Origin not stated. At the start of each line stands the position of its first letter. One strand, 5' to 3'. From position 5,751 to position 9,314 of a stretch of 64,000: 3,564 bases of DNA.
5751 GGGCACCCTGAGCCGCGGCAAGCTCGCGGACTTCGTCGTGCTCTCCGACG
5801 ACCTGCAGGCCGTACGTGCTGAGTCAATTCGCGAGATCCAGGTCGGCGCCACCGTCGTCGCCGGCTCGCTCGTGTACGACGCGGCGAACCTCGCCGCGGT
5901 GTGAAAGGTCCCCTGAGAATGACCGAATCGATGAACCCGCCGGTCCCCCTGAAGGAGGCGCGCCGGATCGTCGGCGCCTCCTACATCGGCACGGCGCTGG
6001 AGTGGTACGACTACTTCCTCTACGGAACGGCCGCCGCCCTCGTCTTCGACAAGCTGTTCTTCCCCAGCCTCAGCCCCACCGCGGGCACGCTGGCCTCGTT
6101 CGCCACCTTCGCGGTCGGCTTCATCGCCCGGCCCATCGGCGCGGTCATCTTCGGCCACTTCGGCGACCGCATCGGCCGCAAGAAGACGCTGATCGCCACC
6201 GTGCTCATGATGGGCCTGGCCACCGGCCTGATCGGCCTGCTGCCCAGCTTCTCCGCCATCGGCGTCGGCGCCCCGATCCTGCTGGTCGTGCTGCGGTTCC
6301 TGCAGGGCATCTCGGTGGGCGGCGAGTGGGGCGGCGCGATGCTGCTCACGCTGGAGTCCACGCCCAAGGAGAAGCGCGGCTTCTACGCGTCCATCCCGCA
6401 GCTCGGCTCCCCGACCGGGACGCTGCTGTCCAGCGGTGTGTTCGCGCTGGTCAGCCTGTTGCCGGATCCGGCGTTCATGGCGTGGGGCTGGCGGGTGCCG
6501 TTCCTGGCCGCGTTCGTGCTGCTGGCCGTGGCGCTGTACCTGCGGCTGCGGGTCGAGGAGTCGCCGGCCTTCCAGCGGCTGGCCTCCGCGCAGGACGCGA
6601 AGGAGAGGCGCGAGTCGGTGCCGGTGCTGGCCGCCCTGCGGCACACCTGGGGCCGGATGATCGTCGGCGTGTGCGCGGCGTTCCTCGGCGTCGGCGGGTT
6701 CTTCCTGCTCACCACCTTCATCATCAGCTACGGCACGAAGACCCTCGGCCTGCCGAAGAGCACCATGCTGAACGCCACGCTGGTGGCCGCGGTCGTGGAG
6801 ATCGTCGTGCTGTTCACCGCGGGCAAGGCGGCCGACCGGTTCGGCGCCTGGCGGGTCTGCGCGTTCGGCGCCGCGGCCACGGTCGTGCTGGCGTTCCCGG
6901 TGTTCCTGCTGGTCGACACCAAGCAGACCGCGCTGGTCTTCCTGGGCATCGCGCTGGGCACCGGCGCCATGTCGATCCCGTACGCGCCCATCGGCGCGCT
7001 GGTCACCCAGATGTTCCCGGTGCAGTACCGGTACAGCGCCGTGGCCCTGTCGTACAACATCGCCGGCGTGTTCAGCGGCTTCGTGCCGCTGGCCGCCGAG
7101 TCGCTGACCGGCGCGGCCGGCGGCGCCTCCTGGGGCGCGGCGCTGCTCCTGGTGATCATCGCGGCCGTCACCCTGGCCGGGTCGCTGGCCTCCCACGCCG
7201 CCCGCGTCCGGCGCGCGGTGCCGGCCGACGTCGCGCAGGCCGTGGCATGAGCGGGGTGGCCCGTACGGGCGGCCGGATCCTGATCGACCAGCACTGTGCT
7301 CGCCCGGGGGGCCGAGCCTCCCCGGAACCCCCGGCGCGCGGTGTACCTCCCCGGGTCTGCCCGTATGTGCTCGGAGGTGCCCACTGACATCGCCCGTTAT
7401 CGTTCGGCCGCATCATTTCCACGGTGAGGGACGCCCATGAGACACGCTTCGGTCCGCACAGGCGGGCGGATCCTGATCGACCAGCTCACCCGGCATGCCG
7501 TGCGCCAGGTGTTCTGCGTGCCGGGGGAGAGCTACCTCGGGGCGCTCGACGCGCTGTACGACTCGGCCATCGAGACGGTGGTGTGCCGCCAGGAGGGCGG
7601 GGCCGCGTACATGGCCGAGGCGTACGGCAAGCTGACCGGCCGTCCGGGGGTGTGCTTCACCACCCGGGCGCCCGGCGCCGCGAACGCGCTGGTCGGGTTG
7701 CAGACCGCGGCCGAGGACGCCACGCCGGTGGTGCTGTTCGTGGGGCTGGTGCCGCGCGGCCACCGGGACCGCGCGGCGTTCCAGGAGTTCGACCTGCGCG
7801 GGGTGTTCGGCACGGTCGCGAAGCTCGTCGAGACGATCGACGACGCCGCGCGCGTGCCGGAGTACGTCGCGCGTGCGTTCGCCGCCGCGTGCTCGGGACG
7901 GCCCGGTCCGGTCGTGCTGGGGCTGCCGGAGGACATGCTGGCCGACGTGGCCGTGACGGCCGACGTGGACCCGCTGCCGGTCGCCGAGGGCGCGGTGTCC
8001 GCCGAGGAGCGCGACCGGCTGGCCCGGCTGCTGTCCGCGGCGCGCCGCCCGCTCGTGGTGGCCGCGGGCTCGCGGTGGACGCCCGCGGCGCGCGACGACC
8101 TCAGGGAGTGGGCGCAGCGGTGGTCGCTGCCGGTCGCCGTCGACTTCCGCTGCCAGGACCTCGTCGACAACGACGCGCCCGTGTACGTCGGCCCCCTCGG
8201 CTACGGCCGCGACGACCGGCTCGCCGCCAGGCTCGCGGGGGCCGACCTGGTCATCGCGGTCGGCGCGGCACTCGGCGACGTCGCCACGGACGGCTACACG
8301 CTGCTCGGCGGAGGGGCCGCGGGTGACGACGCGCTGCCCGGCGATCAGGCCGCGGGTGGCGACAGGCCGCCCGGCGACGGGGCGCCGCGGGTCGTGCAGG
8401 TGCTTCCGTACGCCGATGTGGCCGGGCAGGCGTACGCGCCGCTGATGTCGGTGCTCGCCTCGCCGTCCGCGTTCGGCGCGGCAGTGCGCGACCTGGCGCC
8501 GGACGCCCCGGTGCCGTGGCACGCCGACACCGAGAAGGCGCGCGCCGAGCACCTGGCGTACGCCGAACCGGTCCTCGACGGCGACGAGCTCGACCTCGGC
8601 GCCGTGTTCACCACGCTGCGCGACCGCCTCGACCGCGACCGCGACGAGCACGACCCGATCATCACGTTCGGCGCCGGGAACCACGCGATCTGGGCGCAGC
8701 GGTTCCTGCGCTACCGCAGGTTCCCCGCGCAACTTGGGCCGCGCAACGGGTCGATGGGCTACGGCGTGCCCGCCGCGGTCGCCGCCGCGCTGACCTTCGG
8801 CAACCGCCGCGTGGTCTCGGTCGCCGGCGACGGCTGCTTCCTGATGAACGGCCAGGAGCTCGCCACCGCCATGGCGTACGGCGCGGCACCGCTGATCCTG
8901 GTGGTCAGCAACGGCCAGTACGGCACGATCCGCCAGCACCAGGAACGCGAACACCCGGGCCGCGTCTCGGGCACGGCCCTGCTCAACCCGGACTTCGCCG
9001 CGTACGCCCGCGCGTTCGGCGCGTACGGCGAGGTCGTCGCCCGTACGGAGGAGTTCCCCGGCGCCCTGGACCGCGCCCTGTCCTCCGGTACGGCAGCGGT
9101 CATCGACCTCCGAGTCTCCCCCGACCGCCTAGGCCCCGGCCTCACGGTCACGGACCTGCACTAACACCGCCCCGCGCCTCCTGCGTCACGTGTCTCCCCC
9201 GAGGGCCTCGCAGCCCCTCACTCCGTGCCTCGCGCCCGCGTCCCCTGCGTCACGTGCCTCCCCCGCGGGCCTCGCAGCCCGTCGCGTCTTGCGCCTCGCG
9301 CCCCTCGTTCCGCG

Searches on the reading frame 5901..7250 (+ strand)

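Call 60: search_protein_families(library=pfam, proteins=[window:5901-7250:+], max_evalue=0.001)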
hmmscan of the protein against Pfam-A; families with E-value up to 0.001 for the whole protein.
window:5901-7250:+ (449 aa): 2 families
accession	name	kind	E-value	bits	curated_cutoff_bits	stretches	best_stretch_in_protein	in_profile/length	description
PF00083.30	Sugar_tr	-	2.9e-31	109.3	22.3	1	28-420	6-427/452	Sugar (and other) transporter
PF07690.21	MFS_1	-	1.8e-29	103.2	33.4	1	31-392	5-343/347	Major Facilitator Superfamily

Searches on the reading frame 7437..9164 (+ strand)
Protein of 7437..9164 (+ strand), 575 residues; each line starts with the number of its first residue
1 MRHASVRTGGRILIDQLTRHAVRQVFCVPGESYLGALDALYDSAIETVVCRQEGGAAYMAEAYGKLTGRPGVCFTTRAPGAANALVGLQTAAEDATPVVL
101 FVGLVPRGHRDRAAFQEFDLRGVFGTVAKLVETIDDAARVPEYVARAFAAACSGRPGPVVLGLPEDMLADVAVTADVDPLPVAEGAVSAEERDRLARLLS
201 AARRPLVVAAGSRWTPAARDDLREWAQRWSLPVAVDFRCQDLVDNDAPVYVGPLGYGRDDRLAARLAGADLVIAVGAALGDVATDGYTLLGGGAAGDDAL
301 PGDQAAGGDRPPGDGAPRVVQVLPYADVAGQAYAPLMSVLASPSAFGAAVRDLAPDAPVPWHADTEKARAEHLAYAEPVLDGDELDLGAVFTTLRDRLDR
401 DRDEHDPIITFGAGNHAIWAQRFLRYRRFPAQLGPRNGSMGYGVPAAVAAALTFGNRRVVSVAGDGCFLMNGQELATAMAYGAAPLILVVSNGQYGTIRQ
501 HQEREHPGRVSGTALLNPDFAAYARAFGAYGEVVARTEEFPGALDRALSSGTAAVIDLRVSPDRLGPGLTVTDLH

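Call 60: search_protein_families(library=pfam, proteins=[window:7437-9164:+], max_evalue=0.001)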
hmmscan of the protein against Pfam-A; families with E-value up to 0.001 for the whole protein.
window:7437-9164:+ (575 aa): 3 families
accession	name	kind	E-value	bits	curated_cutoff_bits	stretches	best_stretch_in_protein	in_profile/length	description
PF02775.26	TPP_enzyme_C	-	3.9e-37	127.8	21.9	1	412-557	1-150/151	Thiamine pyrophosphate enzyme, C-terminal TPP binding domain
PF02776.23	TPP_enzyme_N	-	1.7e-34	118.6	26.8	1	8-120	2-116/119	Thiamine pyrophosphate enzyme, N-terminal TPP binding domain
PF00205.28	TPP_enzyme_M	-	1.9e-18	66.9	30.4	1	193-286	2-95/137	Thiamine pyrophosphate enzyme, central domain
